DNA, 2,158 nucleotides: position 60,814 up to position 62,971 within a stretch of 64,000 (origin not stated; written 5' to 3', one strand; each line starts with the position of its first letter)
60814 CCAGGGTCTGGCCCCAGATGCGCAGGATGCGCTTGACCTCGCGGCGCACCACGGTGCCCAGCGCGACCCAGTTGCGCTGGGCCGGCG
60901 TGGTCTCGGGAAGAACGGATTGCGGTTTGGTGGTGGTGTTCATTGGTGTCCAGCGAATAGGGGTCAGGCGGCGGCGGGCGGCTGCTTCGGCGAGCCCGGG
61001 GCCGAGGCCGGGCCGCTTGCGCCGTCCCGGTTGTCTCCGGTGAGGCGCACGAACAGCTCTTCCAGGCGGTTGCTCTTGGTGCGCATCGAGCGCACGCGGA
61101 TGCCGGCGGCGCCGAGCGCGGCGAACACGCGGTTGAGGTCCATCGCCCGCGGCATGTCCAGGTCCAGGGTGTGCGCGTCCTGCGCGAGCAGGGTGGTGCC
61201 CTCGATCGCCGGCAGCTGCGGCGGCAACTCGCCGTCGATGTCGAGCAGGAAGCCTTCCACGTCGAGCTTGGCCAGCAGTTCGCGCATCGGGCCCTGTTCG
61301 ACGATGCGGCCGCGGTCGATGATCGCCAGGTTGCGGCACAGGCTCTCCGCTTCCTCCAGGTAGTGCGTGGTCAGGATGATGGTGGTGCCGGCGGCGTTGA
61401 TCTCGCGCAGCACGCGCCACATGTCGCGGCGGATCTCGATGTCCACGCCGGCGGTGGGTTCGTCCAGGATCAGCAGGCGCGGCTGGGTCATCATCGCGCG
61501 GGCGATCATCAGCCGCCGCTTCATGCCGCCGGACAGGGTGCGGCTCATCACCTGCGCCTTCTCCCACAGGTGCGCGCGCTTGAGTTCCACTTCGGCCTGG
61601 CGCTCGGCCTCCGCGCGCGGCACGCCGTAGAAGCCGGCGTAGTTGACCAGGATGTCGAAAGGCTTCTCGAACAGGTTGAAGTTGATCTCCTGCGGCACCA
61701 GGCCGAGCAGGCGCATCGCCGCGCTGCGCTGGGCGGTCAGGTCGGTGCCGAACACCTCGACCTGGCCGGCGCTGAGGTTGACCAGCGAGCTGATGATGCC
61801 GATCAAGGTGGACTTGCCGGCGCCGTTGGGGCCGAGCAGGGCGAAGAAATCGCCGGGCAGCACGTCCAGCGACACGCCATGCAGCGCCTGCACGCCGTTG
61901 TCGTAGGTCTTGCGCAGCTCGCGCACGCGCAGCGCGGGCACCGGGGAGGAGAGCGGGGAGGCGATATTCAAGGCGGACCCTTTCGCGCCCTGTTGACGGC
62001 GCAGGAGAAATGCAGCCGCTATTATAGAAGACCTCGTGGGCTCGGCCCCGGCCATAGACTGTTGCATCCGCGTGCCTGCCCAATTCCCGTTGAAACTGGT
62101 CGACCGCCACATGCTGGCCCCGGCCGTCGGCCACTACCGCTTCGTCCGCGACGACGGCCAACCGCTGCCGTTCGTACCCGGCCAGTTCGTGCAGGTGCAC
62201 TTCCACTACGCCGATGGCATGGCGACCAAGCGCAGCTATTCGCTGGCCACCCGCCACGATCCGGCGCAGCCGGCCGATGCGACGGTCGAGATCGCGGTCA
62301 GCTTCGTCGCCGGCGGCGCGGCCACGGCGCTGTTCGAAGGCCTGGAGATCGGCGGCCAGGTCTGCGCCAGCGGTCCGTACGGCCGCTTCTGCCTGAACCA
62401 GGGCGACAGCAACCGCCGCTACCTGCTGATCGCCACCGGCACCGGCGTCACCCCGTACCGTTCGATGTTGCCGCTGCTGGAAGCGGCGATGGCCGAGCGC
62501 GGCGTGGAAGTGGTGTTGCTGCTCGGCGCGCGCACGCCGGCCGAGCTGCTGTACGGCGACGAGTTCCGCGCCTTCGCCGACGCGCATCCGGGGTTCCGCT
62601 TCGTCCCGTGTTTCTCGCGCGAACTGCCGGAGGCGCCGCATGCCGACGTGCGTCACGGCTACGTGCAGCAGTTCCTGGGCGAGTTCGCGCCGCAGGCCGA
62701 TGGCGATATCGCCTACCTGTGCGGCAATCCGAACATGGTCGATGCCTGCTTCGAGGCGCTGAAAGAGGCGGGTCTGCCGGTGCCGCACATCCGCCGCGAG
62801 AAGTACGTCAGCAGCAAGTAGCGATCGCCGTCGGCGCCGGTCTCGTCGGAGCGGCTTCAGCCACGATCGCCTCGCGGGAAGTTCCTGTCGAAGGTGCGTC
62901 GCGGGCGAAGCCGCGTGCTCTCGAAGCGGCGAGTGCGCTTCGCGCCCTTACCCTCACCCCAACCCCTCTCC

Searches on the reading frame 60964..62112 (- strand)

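Call 68: search_protein_families(library=pfam, proteins=[window:60964-62112:-], max_evalue=0.0001)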
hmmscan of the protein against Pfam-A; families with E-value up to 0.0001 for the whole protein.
window:60964-62112:- (382 aa): 2 families
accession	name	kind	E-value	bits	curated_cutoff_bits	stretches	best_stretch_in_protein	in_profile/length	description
PF00005.33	ABC_tran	-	2.9e-29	102.9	25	1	77-221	1-137/137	ABC transporter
PF13304.12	AAA_21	-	4.1e-11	43.9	27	0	191-250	236-298/304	AAA domain, putative AbiEii toxin, Type IV TA system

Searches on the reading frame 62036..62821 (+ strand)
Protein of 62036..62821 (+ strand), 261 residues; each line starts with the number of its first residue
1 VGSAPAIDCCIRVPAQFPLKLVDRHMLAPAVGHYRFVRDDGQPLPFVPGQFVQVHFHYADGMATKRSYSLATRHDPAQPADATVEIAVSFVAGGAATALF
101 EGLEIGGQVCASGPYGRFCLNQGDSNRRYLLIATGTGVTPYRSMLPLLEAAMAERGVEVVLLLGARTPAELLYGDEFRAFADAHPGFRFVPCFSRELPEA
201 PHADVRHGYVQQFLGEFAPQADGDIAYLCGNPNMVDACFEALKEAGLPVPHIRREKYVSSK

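Call 70: search_protein_families(library=pfam, proteins=[window:62036-62821:+], max_evalue=0.0001)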
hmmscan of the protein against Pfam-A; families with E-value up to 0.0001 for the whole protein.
window:62036-62821:+ (261 aa): 2 families
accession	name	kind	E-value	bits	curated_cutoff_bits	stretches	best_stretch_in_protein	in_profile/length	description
PF00175.26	NAD_binding_1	-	7e-17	62.5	22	1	131-238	1-107/109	Oxidoreductase NAD-binding domain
PF00970.30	FAD_binding_6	-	2.7e-09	37.7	21.1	1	19-118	2-97/99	Oxidoreductase FAD-binding domain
